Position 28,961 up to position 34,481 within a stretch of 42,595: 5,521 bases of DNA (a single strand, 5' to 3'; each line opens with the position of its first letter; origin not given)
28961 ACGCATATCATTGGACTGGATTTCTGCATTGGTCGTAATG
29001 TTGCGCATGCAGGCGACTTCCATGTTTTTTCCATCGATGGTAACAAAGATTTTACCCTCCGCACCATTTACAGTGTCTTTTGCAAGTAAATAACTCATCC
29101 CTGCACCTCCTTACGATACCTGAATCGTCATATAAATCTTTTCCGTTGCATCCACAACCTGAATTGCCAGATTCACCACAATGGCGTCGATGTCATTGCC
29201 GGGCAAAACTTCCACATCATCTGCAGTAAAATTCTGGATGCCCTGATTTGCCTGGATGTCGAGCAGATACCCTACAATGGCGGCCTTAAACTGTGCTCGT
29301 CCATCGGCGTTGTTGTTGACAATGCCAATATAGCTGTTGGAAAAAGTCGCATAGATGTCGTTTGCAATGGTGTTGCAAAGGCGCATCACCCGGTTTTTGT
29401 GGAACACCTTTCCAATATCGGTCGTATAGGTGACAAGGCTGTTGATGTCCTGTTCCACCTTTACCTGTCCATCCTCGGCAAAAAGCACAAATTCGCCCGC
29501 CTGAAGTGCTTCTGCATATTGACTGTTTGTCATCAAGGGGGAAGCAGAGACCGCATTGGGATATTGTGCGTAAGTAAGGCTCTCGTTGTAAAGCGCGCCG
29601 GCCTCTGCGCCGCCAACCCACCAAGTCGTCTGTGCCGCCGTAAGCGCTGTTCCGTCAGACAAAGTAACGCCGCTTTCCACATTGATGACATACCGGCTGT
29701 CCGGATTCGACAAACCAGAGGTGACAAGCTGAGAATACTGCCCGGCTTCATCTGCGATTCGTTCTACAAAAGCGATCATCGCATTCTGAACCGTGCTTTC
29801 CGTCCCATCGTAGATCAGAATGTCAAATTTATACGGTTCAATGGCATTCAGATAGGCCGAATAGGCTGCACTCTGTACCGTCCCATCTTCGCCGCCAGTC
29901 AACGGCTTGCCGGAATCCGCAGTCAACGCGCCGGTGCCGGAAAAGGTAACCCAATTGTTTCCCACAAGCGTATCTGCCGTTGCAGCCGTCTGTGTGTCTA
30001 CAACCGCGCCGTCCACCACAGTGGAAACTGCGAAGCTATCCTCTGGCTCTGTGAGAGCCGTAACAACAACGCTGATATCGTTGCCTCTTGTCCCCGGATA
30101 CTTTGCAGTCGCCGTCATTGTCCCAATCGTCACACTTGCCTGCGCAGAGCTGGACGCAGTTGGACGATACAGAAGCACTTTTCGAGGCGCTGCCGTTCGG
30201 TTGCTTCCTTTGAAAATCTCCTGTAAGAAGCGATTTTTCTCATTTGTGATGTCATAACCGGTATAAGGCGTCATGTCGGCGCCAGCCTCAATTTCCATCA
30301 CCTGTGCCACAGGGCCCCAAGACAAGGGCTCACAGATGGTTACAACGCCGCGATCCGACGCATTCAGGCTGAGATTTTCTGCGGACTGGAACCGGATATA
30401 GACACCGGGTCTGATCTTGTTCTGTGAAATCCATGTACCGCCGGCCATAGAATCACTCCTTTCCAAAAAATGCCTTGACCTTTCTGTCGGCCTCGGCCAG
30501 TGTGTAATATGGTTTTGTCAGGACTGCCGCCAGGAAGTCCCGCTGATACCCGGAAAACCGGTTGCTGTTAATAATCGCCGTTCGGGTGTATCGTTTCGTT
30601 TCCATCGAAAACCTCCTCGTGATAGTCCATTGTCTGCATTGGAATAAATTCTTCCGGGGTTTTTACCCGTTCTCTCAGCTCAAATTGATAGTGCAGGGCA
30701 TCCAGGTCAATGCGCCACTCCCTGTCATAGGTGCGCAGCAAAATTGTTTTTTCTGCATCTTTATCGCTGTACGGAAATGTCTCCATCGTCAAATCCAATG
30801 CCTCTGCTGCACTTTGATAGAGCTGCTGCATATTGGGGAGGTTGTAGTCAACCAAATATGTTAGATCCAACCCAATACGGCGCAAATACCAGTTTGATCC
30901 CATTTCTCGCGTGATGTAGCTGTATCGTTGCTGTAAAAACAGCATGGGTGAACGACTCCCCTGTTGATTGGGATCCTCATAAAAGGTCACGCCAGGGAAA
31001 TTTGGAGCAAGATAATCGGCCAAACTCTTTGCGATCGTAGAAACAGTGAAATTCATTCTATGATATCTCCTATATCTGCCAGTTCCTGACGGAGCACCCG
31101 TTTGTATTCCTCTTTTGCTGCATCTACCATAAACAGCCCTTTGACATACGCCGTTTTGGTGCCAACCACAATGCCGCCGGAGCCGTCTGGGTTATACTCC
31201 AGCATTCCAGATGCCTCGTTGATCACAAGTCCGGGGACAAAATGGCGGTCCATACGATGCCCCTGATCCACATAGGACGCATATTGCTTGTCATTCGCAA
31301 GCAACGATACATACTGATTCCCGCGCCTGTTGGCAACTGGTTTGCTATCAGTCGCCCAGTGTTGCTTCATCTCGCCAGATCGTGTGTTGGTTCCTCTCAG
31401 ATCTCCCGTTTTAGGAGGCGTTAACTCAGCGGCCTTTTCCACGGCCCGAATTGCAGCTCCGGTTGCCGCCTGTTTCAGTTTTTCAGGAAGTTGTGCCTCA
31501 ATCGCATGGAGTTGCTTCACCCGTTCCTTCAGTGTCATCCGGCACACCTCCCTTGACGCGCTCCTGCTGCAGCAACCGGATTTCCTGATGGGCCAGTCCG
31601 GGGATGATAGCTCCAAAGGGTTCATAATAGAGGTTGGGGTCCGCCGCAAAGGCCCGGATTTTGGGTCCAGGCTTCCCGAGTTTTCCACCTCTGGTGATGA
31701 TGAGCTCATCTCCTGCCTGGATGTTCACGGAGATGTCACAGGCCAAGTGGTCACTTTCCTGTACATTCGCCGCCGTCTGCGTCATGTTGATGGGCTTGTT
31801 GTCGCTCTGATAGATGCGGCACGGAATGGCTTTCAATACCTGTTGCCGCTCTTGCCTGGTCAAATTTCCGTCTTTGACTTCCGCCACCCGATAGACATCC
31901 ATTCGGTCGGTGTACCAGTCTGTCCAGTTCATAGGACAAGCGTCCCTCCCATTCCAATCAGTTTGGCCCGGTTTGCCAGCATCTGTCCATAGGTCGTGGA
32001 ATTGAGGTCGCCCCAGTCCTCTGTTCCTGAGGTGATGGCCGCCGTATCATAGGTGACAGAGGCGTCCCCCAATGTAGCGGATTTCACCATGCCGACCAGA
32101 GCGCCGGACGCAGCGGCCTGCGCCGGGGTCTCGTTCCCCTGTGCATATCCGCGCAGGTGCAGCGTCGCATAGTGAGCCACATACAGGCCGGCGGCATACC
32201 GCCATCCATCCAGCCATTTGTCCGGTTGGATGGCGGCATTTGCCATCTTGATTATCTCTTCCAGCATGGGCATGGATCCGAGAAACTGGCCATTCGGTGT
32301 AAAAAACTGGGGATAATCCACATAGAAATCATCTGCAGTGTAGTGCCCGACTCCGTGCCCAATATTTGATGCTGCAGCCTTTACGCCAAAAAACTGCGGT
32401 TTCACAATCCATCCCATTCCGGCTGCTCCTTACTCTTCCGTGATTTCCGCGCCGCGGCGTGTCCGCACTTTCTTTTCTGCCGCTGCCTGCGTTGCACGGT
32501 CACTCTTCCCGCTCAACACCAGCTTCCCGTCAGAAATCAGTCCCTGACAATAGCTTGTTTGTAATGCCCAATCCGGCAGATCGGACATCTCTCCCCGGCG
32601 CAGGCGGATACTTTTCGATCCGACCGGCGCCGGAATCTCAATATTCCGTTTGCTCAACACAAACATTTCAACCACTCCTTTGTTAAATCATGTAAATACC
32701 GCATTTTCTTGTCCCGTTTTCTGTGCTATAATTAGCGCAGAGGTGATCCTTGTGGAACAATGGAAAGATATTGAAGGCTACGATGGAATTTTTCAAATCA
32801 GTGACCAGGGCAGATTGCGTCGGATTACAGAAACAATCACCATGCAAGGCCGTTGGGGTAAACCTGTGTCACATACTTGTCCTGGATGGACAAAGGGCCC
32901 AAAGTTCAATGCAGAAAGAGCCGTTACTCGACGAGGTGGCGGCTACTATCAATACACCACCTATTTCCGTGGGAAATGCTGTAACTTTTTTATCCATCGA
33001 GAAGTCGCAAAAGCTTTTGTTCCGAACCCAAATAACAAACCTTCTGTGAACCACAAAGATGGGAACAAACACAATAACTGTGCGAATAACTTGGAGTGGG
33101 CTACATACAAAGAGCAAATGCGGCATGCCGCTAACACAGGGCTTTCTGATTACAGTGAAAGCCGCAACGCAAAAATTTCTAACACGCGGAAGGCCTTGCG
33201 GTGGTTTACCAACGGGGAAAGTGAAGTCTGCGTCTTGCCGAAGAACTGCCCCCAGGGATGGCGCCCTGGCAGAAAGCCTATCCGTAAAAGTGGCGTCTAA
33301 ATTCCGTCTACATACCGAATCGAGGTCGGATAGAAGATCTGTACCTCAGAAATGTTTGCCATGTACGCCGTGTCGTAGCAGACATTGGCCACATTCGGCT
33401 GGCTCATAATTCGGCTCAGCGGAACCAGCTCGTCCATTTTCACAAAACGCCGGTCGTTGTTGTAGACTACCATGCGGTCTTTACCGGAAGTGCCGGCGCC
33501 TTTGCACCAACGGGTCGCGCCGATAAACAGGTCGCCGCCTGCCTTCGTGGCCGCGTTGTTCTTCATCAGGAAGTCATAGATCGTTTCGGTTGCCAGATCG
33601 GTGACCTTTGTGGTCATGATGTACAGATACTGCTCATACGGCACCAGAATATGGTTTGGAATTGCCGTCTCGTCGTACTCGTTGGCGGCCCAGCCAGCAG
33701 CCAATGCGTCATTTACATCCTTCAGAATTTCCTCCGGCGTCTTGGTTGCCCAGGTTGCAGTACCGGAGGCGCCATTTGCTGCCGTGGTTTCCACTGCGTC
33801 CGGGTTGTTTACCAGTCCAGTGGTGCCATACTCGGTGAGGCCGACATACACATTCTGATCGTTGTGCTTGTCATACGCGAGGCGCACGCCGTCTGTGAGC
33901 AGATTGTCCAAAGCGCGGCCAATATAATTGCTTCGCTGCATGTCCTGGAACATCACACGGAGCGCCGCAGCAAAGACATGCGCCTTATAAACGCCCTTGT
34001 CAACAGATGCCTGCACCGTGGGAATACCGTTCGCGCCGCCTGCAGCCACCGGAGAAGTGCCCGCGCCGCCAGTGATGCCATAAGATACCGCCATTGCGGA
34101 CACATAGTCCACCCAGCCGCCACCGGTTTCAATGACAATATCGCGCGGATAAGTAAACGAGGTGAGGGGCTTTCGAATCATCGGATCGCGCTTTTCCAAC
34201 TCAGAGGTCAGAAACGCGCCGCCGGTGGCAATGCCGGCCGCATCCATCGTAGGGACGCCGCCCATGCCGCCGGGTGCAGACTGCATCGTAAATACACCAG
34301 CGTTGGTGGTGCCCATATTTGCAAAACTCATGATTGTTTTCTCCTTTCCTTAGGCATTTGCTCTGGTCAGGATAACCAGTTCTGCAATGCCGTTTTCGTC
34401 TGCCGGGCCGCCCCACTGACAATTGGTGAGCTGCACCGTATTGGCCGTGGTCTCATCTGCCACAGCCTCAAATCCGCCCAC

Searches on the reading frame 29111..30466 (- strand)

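Call 52: search_protein_families(library=phrogs, proteins=[window:29111-30466:-], max_evalue=0.00001)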
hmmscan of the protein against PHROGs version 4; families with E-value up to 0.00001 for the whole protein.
window:29111-30466:- (451 aa): 2 families
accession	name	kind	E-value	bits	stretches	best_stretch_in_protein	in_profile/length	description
phrog_279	-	tail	1.2e-121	407.9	1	7-451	1-483/489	tail sheath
phrog_1480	-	tail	8.6e-43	147.6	1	199-411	81-291/353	tail sheath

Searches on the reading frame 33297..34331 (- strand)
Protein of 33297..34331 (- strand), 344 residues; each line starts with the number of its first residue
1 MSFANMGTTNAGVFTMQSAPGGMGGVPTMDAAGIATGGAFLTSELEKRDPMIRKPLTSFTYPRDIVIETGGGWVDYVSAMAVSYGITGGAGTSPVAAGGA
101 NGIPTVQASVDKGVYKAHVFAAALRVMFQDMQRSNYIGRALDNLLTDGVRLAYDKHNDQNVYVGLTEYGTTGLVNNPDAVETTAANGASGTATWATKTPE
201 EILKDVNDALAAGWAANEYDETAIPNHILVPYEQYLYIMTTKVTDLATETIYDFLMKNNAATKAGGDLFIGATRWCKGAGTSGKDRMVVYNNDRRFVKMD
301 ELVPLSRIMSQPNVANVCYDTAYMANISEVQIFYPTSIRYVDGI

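Call 52: search_protein_families(library=phrogs, proteins=[window:33297-34331:-], max_evalue=0.00001)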
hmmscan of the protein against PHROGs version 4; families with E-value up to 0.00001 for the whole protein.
window:33297-34331:- (344 aa): 1 family
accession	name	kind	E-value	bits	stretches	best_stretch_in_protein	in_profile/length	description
phrog_264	-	head and packaging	8.8e-71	239.5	1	27-344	17-321/321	major head protein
